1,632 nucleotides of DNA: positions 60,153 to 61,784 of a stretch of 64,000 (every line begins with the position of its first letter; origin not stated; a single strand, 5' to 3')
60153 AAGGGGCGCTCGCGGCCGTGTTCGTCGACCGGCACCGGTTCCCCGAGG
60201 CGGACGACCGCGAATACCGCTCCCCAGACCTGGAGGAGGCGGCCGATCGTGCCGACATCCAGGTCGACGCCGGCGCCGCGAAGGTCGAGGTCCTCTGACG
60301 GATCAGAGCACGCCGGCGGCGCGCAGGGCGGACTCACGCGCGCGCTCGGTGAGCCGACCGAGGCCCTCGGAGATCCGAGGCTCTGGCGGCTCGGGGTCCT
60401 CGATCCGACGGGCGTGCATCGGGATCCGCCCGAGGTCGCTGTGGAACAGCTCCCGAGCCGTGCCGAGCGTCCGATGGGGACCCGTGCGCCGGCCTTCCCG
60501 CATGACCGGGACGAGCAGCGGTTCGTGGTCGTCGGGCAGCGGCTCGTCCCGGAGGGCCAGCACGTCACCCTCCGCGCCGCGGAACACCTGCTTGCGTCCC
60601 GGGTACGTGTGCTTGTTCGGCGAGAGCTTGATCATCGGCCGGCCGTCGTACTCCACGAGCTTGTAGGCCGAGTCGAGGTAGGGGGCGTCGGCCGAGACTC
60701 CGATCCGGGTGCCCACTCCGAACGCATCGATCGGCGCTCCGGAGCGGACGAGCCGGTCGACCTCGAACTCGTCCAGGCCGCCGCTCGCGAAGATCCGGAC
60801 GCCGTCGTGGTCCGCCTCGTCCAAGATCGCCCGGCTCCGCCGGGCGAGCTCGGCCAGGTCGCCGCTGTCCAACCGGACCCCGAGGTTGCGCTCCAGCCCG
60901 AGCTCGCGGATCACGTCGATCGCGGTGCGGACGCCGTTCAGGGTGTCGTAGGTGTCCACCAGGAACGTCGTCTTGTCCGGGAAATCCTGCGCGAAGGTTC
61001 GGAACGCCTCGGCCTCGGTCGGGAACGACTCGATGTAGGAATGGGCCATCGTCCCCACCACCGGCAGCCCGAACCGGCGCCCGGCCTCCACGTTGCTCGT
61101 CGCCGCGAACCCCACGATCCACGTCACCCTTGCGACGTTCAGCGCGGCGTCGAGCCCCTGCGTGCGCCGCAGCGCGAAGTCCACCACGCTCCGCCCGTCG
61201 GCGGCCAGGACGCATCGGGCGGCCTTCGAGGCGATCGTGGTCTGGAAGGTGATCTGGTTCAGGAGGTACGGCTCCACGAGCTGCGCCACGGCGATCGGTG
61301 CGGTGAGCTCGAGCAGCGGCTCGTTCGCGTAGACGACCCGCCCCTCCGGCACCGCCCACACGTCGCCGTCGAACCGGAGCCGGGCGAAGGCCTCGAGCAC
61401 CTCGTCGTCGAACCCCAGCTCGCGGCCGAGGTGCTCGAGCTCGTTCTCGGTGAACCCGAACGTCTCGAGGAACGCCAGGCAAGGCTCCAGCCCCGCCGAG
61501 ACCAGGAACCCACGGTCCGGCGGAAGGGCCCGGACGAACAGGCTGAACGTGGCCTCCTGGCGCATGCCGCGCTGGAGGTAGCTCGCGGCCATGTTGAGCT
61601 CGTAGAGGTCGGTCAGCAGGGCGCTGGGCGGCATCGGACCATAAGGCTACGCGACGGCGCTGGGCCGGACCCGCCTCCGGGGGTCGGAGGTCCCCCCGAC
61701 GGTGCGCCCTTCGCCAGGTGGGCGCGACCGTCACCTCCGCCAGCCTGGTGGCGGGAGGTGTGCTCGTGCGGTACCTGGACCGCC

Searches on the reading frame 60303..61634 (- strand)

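Call 36: search_protein_families(library=pfam, proteins=[window:60303-61634:-], max_evalue=0.001)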
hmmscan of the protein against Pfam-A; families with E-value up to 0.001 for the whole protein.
window:60303-61634:- (443 aa): 4 families
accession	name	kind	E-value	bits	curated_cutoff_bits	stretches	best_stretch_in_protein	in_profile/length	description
PF17767.7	NAPRTase_N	-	3.9e-28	98.7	32.6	1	6-128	1-124/125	Nicotinate phosphoribosyltransferase (NAPRTase) N-terminal domain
PF04095.22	NAPRTase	-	1.9e-07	31.5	20.8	1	150-326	3-202/239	Nicotinate phosphoribosyltransferase (NAPRTase) family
PF17956.6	NAPRTase_C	-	0.00012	22.9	23.3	0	369-425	51-107/111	Nicotinate phosphoribosyltransferase C-terminal domain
PF01729.25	QRPTase_C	-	0.00028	21.1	23.1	1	134-310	1-157/169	Quinolinate phosphoribosyl transferase, C-terminal domain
